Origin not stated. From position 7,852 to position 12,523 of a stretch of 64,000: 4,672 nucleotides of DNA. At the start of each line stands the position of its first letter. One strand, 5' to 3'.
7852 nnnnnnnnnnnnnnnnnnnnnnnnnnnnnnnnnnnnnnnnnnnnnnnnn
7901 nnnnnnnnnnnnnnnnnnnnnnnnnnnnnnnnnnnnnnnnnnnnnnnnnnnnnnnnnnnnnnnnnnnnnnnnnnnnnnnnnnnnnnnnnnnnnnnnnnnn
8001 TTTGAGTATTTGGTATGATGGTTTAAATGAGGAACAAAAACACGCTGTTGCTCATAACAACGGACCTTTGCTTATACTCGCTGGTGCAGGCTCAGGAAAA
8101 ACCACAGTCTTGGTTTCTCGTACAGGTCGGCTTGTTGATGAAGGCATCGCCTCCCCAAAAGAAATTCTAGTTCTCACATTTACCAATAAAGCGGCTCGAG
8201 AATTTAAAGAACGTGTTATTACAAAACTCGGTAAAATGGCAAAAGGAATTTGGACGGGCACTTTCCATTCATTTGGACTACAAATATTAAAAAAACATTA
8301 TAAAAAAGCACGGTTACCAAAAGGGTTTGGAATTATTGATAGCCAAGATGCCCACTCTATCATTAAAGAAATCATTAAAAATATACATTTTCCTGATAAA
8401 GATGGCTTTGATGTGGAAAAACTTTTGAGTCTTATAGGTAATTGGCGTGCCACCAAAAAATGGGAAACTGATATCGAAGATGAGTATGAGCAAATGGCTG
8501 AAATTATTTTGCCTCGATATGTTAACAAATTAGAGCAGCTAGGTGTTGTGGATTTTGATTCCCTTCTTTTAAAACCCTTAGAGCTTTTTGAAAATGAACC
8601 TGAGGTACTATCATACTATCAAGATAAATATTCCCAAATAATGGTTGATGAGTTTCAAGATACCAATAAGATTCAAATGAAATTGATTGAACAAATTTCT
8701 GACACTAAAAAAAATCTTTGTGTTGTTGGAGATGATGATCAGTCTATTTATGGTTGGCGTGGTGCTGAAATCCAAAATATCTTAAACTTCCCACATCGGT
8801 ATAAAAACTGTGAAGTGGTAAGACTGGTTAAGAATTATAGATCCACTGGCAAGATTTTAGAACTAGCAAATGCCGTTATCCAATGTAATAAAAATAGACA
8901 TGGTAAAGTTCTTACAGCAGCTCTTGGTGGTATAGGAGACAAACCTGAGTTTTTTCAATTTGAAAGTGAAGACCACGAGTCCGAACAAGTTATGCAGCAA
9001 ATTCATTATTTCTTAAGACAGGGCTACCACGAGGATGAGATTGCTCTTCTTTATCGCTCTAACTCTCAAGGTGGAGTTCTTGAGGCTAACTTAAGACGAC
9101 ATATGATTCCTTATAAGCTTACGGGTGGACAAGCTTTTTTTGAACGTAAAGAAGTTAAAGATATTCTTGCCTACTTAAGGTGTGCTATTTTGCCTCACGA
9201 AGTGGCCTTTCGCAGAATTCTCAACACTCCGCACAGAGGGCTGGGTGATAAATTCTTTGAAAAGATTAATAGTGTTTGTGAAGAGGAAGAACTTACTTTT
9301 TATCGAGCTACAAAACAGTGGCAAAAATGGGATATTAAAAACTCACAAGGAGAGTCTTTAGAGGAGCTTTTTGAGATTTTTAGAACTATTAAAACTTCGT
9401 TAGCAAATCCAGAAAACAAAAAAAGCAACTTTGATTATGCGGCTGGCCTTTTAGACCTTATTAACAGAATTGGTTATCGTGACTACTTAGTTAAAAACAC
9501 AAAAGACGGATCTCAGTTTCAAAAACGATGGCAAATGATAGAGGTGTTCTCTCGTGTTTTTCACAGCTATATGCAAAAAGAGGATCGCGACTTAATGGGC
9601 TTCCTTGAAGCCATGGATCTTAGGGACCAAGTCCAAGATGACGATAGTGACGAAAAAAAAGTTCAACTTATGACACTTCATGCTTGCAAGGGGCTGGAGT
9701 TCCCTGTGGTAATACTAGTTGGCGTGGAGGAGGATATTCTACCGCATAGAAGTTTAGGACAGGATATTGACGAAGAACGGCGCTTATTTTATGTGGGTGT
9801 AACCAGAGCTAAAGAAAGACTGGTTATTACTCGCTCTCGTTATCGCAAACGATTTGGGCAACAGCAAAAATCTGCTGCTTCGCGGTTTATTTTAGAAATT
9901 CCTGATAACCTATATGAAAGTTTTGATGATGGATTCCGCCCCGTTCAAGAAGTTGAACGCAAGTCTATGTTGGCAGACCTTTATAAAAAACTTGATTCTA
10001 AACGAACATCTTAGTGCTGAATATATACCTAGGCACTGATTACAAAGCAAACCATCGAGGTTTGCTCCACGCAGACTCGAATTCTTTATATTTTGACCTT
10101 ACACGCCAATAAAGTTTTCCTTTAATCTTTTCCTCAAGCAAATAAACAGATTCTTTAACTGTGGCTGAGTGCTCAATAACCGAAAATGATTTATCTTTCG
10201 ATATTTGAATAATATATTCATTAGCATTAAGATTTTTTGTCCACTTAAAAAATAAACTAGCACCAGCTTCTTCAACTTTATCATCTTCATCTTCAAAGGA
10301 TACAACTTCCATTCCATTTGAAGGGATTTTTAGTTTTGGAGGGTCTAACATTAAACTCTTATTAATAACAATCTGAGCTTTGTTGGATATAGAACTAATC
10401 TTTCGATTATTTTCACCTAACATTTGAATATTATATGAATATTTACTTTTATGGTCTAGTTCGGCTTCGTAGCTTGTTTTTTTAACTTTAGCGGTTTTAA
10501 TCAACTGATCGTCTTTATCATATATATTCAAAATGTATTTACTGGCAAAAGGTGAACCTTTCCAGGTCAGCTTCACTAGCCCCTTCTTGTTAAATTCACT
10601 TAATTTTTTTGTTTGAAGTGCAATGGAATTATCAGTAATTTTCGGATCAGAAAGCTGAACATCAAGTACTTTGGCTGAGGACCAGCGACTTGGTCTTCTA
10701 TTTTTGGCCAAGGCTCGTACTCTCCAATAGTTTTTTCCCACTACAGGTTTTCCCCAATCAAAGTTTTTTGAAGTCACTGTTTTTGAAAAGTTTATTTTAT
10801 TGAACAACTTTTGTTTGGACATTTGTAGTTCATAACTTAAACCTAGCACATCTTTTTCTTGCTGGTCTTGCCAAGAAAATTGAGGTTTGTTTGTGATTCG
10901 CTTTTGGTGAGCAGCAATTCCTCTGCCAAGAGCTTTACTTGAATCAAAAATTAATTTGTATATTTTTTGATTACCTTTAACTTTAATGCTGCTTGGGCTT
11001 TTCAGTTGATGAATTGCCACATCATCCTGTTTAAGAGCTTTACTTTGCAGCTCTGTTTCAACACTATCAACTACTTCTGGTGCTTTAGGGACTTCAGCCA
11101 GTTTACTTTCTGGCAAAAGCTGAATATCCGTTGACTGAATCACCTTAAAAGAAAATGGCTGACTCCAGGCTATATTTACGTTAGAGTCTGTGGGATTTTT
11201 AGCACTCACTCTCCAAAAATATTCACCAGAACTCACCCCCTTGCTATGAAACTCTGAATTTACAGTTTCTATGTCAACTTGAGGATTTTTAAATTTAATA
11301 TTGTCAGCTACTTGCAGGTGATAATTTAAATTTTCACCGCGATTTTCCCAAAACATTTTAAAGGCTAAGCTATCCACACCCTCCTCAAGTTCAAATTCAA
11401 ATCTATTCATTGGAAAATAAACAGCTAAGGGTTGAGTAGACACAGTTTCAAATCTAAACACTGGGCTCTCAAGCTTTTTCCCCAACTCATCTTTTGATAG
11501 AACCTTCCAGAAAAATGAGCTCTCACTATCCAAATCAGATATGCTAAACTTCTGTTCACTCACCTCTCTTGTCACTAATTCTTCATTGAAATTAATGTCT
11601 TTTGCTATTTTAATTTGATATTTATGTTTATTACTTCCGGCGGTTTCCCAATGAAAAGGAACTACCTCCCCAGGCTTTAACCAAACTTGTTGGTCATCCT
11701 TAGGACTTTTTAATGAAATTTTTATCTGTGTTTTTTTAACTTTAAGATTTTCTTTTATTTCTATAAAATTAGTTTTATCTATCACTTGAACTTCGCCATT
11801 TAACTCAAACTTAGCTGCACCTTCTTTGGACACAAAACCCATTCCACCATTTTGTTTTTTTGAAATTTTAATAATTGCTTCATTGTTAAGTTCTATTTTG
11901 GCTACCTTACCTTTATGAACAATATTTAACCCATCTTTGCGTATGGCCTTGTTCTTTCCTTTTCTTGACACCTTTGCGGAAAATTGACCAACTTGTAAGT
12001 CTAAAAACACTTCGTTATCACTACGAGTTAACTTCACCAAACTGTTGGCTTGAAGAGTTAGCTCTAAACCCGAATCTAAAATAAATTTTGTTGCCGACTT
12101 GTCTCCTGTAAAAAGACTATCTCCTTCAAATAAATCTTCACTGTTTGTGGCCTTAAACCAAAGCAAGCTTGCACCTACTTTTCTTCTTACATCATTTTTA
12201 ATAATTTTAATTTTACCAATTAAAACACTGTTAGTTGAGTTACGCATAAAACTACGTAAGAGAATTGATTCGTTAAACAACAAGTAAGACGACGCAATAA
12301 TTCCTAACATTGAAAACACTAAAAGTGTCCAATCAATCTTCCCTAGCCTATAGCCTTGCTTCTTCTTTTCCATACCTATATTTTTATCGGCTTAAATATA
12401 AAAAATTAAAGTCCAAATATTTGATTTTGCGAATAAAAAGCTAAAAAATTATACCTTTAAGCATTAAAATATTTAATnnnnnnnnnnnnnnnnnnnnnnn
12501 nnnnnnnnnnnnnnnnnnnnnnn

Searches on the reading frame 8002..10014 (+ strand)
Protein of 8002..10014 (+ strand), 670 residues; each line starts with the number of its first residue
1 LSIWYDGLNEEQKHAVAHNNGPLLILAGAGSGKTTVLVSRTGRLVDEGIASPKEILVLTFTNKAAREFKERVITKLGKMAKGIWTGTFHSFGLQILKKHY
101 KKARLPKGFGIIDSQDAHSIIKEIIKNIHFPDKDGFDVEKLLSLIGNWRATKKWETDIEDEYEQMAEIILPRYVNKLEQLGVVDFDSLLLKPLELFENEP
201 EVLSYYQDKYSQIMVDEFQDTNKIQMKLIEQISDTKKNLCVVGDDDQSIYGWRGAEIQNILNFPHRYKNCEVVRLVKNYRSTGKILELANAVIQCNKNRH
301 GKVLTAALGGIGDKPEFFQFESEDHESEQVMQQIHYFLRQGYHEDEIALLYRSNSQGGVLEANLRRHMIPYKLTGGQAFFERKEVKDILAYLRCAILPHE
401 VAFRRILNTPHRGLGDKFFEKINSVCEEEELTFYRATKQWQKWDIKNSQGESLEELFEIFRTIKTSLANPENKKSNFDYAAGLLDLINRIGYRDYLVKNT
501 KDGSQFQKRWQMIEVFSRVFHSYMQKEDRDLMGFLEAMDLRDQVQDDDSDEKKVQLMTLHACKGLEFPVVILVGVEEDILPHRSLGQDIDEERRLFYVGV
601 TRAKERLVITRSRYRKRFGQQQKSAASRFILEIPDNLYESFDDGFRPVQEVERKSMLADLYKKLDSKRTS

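Call 73: search_protein_families(library=pfam, proteins=[window:8002-10014:+], max_evalue=0.00001)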
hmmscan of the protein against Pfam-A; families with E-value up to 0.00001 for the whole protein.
window:8002-10014:+ (670 aa): 7 families
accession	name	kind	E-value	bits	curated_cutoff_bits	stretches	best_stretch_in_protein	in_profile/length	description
PF00580.27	UvrD-helicase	-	1.3e-83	281.3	23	1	8-267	1-270/271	UvrD/REP helicase N-terminal domain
PF13361.12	UvrD_C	-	1.1e-67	229.4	25.6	1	273-612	1-348/350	UvrD-like helicase C-terminal domain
PF13245.12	AAA_19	-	2e-22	80.3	25.1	1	12-251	1-132/134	AAA domain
PF13538.12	UvrD_C_2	-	1.2e-10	41.5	27.4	1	556-609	4-51/52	UvrD-like helicase C-terminal domain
PF01443.25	Viral_helicase1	-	1.1e-08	35.6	21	0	484-609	113-226/228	Viral superfamily 1 RNA helicase core domain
PF13604.12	AAA_30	-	1.5e-06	28.5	27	0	8-72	2-66/191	AAA domain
PF13087.12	AAA_12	-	2.6e-06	27.6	27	0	540-609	125-190/195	AAA domain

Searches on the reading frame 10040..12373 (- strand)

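Call 73: search_protein_families(library=pfam, proteins=[window:10040-12373:-], max_evalue=0.00001)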
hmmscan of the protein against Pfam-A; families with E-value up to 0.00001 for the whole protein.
window:10040-12373:- (777 aa): 1 family
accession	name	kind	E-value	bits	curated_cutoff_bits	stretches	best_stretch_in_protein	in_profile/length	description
PF25788.1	Ig_Rha78A_N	-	1.1e-08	35.7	27.4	0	494-572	17-101/105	Rha78A-like, N-terminal immunoglobulin domain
